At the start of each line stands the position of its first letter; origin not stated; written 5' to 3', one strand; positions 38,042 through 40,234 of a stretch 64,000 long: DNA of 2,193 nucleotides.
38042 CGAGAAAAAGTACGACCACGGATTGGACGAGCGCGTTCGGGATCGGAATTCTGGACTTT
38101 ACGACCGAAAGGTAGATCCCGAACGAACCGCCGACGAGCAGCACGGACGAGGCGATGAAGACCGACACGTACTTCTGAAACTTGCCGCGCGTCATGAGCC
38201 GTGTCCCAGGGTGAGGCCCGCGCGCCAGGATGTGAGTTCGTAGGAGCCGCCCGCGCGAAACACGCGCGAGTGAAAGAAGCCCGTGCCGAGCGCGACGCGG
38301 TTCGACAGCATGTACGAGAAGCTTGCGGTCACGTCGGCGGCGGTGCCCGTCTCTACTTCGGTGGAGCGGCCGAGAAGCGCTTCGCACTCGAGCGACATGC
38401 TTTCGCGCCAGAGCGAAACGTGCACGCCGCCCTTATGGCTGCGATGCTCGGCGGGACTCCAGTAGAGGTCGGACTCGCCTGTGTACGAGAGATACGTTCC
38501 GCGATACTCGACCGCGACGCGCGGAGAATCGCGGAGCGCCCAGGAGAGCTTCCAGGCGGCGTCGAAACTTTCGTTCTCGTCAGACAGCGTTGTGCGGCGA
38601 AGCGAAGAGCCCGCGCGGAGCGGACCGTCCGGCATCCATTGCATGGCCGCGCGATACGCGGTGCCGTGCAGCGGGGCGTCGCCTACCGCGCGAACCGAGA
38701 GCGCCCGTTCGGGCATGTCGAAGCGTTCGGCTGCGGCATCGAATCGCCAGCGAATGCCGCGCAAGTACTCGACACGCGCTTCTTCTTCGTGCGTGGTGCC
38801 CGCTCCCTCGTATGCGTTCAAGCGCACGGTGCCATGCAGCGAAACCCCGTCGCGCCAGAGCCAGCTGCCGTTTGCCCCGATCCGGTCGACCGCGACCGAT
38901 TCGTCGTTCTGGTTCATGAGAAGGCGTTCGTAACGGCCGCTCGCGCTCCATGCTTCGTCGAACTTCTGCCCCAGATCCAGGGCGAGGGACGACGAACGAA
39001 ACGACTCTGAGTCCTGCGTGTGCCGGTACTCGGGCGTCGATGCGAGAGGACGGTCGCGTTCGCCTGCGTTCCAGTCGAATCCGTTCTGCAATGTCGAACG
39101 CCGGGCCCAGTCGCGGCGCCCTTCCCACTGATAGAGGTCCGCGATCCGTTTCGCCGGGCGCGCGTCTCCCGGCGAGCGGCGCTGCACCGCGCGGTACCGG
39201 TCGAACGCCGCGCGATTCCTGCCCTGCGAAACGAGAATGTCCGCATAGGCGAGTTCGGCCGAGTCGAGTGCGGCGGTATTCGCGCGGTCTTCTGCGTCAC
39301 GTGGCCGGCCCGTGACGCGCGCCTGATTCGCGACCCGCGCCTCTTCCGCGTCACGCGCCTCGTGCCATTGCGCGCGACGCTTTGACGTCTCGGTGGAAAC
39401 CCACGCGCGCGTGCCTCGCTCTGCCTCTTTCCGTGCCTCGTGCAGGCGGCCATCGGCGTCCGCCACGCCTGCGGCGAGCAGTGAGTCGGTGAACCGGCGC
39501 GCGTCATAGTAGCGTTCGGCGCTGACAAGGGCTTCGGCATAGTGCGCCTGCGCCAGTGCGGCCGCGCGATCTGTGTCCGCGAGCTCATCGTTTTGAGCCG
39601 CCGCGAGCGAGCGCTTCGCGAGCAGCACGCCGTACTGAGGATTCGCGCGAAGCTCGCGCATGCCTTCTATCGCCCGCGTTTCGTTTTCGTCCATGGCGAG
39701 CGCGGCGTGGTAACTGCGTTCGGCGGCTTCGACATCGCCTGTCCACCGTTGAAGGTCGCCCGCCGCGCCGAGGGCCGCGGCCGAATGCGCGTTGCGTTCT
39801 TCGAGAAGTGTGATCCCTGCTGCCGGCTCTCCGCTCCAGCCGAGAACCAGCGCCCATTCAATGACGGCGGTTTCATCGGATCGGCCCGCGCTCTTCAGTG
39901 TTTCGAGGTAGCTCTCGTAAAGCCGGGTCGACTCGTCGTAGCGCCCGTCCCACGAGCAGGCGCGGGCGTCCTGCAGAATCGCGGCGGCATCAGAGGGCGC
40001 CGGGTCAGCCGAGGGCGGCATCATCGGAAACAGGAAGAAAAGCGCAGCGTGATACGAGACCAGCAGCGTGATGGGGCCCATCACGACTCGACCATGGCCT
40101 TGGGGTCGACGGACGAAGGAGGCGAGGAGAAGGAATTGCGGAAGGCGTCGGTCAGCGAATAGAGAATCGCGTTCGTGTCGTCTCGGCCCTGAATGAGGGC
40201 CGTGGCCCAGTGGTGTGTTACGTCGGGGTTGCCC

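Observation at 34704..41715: Hybrid pga/ica-like exopolysaccharide operon (regulator - OM TPR-porin - GT2 synthase - small membrane protein - deacetylase) with zero-spacing coupling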

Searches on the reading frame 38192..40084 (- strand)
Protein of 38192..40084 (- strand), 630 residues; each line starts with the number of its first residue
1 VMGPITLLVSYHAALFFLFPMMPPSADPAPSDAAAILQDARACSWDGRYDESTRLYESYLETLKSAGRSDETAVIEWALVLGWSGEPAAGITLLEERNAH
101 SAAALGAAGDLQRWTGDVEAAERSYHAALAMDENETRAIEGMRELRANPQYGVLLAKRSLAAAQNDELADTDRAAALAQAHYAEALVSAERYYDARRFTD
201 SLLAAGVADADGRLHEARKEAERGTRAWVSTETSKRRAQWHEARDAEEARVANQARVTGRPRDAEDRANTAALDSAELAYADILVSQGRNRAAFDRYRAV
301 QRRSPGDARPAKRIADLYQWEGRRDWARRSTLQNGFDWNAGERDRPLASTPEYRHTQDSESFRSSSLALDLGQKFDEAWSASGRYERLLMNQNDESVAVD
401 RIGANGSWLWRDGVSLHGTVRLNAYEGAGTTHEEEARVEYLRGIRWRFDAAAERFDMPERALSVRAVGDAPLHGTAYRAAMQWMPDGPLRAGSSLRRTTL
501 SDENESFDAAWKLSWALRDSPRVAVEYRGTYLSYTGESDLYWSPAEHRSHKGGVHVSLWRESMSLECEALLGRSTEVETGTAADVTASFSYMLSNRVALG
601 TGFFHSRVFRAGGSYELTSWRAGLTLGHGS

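Call 8: search_protein_families(library=pfam, proteins=[window:38192-40084:-], max_evalue=0.1)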
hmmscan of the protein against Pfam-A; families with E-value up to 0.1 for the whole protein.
window:38192-40084:- (630 aa): 2 families
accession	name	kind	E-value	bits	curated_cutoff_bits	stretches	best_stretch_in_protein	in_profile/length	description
PF13428.12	TPR_14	-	0.023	15.8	23.5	0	278-316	5-43/44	Tetratricopeptide repeat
PF14559.12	TPR_19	-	0.079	13.7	25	0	284-328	1-45/68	Tetratricopeptide repeat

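Call 9: search_protein_families(library=ncbifam, proteins=[window:38192-40084:-], max_evalue=0.1)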
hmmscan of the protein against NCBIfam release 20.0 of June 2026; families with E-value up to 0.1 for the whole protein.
window:38192-40084:- (630 aa): 0 families

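Call 34: search_solved_structures(query=window:38192-40084:-, max_evalue=1)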
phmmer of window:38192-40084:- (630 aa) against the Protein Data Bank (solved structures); distinct sequences matched with E-value up to 1: 1.
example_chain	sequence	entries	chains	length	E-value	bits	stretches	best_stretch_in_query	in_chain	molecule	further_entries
7obi_A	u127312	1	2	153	0.00057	21.7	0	97-143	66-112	CTPR-rv4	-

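Call 35: find_homologous_proteins(query=window:38192-40084:-, max_evalue=0.00001)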
Query window:38192-40084:- (630 aa): 2 proteins with E <= 0.00001 among 8000 candidates.
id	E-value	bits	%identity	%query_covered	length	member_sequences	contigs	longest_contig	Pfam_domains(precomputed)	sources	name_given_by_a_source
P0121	0.0e+0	1393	100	100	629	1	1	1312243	-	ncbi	-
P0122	7.5e-259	878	65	100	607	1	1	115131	-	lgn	-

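Call 38: find_homologous_proteins(query=A2, max_evalue=0.00001)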
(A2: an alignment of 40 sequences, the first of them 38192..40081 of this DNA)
Query A2 (40 sequences) (629 aa, profile of the alignment): 361 proteins with E <= 0.00001 among 8000 candidates; the best 120 are listed.
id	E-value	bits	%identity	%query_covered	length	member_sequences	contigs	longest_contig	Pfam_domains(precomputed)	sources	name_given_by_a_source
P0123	7.9e-110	387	32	14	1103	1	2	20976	PF13431.13,PF23914.2,PF25062.2,PF13414.13,PF13176.13,PF13428.13,PF25064.2,PF14559.13,PF24575.2,PF25068.3,PF13371.13,PF00515.35,PF12895.14,PF13424.13,PF13432.13,PF13181.13,PF14561.13,PF07719.24,PF13174.13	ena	-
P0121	1.9e-101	359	100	100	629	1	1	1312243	-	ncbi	-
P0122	1.3e-98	350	65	100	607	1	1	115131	-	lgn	-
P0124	8.3e-79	284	-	-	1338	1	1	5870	PF03704.24,PF25060.1,PF13414.13,PF04781.18,PF10952.16,PF24762.2,PF13374.13,PF02064.22,PF07721.21,PF24575.2,PF07714.24,PF02259.30,PF00069.32,PF00515.35,PF13424.13,PF13429.13,PF14561.13,PF07719.24,PF13174.13,PF20308.5,PF25063.1,PF13431.13,PF23914.2,PF07720.19,PF13176.13,PF13428.13,PF25064.2,PF14559.13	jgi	jgi:tetratricopeptide (TPR) repeat protein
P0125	5.5e-58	215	-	-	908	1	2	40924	PF09976.16,PF13414.13,PF12569.15,PF13374.13,PF24575.2,PF00515.35,PF13424.13,PF13429.13,PF14561.13,PF07719.24,PF13174.13,PF20308.5,PF25063.1,PF13431.13,PF23914.2,PF13176.13,PF13428.13,PF25064.2,PF14559.13,PF13371.13,PF22860.3,PF12895.14,PF21033.5,PF13432.13,PF13181.13,PF01239.29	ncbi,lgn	ncbi:MAG: tetratricopeptide repeat protein [Gemmatimonadaceae bacterium]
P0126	3.9e-54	203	-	-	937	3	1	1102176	PF09976.16,PF25060.1,PF13414.13,PF23558.2,PF12569.15,PF09613.17,PF00515.35,PF13424.13,PF14561.13,PF07719.24,PF13174.13,PF13431.13,PF23914.2,PF25062.2,PF25058.2,PF13176.13,PF13428.13,PF25064.2,PF14559.13,PF13371.13,PF12895.14,PF21033.5,PF13432.13,PF09295.17,PF13181.13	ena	-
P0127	4.9e-53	199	-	-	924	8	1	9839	PF09976.16,PF25060.1,PF13414.13,PF01535.27,PF09613.17,PF23241.2,PF07721.21,PF24575.2,PF00515.35,PF13424.13,PF13429.13,PF14561.13,PF07719.24,PF13174.13,PF14853.13,PF13431.13,PF23914.2,PF25062.2,PF25058.2,PF13176.13,PF13428.13,PF25064.2,PF14559.13,PF13371.13,PF12895.14,PF21033.5,PF13432.13,PF13181.13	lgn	-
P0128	1.1e-50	191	-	-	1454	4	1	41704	PF13431.13,PF18984.6,PF23914.2,PF25060.1,PF25062.2,PF13414.13,PF25058.2,PF13176.13,PF13428.13,PF25064.2,PF14559.13,PF24575.2,PF02259.30,PF13371.13,PF00515.35,PF12895.14,PF13424.13,PF13432.13,PF09295.17,PF13181.13,PF14561.13,PF07719.24,PF13174.13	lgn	-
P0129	4.7e-49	186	-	-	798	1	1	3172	PF25060.1,PF13414.13,PF09613.17,PF24575.2,PF02259.30,PF00515.35,PF13424.13,PF13429.13,PF14561.13,PF07719.24,PF13174.13,PF20308.5,PF25063.1,PF13431.13,PF23914.2,PF25062.2,PF13176.13,PF13428.13,PF25064.2,PF14559.13,PF13371.13,PF12895.14,PF21033.5,PF13432.13,PF09295.17,PF13181.13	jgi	jgi:tetratricopeptide (TPR) repeat protein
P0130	5.1e-47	179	-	-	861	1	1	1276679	PF25063.1,PF13431.13,PF23914.2,PF25062.2,PF13414.13,PF13176.13,PF13428.13,PF13844.13,PF13374.13,PF14559.13,PF24575.2,PF13371.13,PF00515.35,PF12895.14,PF13424.13,PF21033.5,PF13432.13,PF13181.13,PF01239.29,PF07719.24,PF13174.13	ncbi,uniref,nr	ncbi:tetratricopeptide repeat protein [Bradyrhizobium mercantei]|uniref:tetratricopeptide repeat pro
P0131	4.6e-46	176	-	-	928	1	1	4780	PF13431.13,PF23914.2,PF25062.2,PF13414.13,PF13176.13,PF09613.17,PF13428.13,PF25064.2,PF14559.13,PF24575.2,PF12895.14,PF13424.13,PF13432.13,PF13429.13,PF13181.13,PF14561.13,PF07719.24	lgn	-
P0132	3.0e-45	173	-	-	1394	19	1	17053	PF13431.13,PF23914.2,PF25062.2,PF13414.13,PF13176.13,PF12569.15,PF13428.13,PF14559.13,PF13371.13,PF00515.35,PF22860.3,PF12895.14,PF13424.13,PF21033.5,PF13432.13,PF13429.13,PF13181.13,PF07719.24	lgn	-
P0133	9.9e-45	172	33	27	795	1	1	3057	PF10602.16,PF09976.16,PF25060.1,PF13414.13,PF12569.15,PF13374.13,PF07721.21,PF24575.2,PF25068.3,PF00515.35,PF13424.13,PF13429.13,PF14561.13,PF07719.24,PF13174.13,PF20308.5,PF25063.1,PF13431.13,PF23914.2,PF25062.2,PF23300.4,PF13176.13,PF13428.13,PF25064.2,PF14559.13,PF13371.13,PF22860.3,PF12895.14,PF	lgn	-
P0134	1.1e-44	171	-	-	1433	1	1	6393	PF03704.24,PF13414.13,PF13374.13,PF07721.21,PF24575.2,PF07714.24,PF00069.32,PF00515.35,PF13424.13,PF13429.13,PF14561.13,PF07719.24,PF13174.13,PF13431.13,PF23914.2,PF13176.13,PF13428.13,PF25064.2,PF14559.13,PF13371.13,PF12895.14,PF21033.5,PF13432.13,PF13181.13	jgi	jgi:serine/threonine-protein kinase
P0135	1.4e-44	171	-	-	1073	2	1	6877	PF25060.1,PF13414.13,PF23241.2,PF13374.13,PF07721.21,PF24575.2,PF00515.35,PF13424.13,PF07719.24,PF13174.13,PF20308.5,PF25063.1,PF13431.13,PF23914.2,PF25062.2,PF20225.5,PF25058.2,PF13176.13,PF13428.13,PF25064.2,PF14559.13,PF13371.13,PF12895.14,PF21033.5,PF13432.13,PF13181.13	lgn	-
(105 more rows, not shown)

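Call 58: search_protein_representatives(protein=window:38192-40081:-)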
Query: 629 residues. Proteins with E-value up to 0.001 (for the whole library): 50; up to 1e-10: 4; up to 1e-30: 2. The best 50 are listed.
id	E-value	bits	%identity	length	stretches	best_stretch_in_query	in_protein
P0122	2.4e-259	878.4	67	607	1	1-627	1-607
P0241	8.9e-75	268.8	36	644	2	272-622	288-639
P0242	3.5e-13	65.4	35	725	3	29-147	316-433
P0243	1.7e-12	63.1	29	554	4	492-604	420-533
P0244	2.4e-10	56.0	32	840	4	347-575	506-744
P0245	1.1e-09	53.8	33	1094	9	28-85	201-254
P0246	1.4e-09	53.4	33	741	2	29-144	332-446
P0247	1.9e-09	53.0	27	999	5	33-159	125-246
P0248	3.1e-09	52.3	29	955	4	26-152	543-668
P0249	3.9e-09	52.0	28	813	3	28-183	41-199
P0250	4.5e-09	51.8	35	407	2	34-145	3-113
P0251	5.2e-09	51.6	29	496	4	372-623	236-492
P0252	4.1e-08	48.6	25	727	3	474-612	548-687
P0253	6.1e-08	48.0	30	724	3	415-580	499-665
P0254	9.3e-08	47.5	30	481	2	489-624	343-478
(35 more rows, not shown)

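Call 67: predict_structure(alignment_id=A6)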
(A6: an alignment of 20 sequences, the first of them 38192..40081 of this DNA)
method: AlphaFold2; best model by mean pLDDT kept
length: 629 residues; sequences in the alignment: 20
mean_pLDDT: 87.3   pTM: 0.64
mean pLDDT of the five models: 87.3, 86.9, 86.7, 85.0, 84.9
residues with pLDDT >= 90: 384; 70-90: 176; 50-70: 29; < 50: 40
segments of 3 or more residues with pLDDT < 50: 1-5, 10-29, 334-345
pLDDT, mean of each block of 10 residues (from residue 1): 45 44 43 91 95 96 92 97 96 95 98 96 98 98 96 94 72 89 93 85 77 86 79 80 78 75 63 87 80 90 86 82 74 48 57 97 97 84 97 97 93 93 96 97 92 96 95 98 90 98 98 91 97 96 97 91 94 97 97 88 97 96 78
secondary structure, 60 per line:
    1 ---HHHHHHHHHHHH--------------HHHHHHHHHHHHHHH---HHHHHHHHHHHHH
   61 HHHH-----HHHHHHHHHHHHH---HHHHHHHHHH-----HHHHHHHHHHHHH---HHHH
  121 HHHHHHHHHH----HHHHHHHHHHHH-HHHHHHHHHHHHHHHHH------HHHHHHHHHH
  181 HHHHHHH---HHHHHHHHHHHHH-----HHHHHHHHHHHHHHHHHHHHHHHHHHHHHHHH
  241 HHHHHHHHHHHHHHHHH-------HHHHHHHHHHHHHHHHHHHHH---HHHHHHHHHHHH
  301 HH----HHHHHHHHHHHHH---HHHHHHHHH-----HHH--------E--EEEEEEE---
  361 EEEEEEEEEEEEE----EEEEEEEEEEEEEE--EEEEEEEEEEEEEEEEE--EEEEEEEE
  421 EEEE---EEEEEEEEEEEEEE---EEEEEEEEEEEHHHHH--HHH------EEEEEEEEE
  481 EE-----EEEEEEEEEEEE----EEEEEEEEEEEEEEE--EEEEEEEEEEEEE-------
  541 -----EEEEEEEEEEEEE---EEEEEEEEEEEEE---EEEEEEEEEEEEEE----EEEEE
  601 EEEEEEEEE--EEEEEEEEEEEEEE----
elements in order: H4-15 H30-44 H48-64 H70-82 H86-95 H101-113 H117-130 H135-146 H148-164 H171-187 H191-203 H209-257 H265-285 H289-302 H307-319 H323-331 E351-357 E361-373 E378-391 E394-410 E413-424 E428-441 E445-455 H456-460 E472-482 E488-499 E504-518 E521-533 E546-558 E562-574 E578-591 E596-609 E612-625

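Call 70: find_encoding_contigs(protein=P0121, flank=3000, max_places=3)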
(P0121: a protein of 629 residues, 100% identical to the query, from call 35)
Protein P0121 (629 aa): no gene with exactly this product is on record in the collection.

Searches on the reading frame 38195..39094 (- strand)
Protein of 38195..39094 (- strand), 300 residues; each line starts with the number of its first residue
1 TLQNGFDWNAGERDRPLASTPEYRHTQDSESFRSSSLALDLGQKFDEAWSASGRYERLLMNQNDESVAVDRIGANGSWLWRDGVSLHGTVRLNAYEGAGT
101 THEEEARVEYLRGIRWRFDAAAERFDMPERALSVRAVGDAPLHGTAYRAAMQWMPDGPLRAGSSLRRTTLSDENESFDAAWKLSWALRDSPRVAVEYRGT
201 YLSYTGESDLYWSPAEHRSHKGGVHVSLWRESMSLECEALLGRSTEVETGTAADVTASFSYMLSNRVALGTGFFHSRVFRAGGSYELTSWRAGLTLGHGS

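Call 48: search_solved_structures(query=A3, max_evalue=10)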
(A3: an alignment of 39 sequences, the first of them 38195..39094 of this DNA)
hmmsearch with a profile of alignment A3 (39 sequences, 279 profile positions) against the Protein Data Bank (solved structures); distinct sequences matched with E-value up to 10: 7.
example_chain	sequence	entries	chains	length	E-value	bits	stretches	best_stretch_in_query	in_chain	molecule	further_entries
5j2z_A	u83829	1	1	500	0.0047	19.8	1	13-144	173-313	UL37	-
4k70_A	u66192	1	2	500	0.005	19.7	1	13-144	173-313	UL37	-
8cgn_B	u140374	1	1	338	0.051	16.4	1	114-164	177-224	60S ribosomal protein L17-A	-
6x1k_A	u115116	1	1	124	0.054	16.3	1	21-104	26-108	De novo designed transmembrane beta-barrel TMB2.3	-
6x9z_A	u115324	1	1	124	0.093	15.5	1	20-101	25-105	Transmembrane beta-barrels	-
6p20_A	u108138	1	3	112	0.27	14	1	132-174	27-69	Baseplate central spike complex protein gp5,PHIKZ164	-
4jiw_A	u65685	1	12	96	0.7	12.6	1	132-174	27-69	Tail-associated lysozyme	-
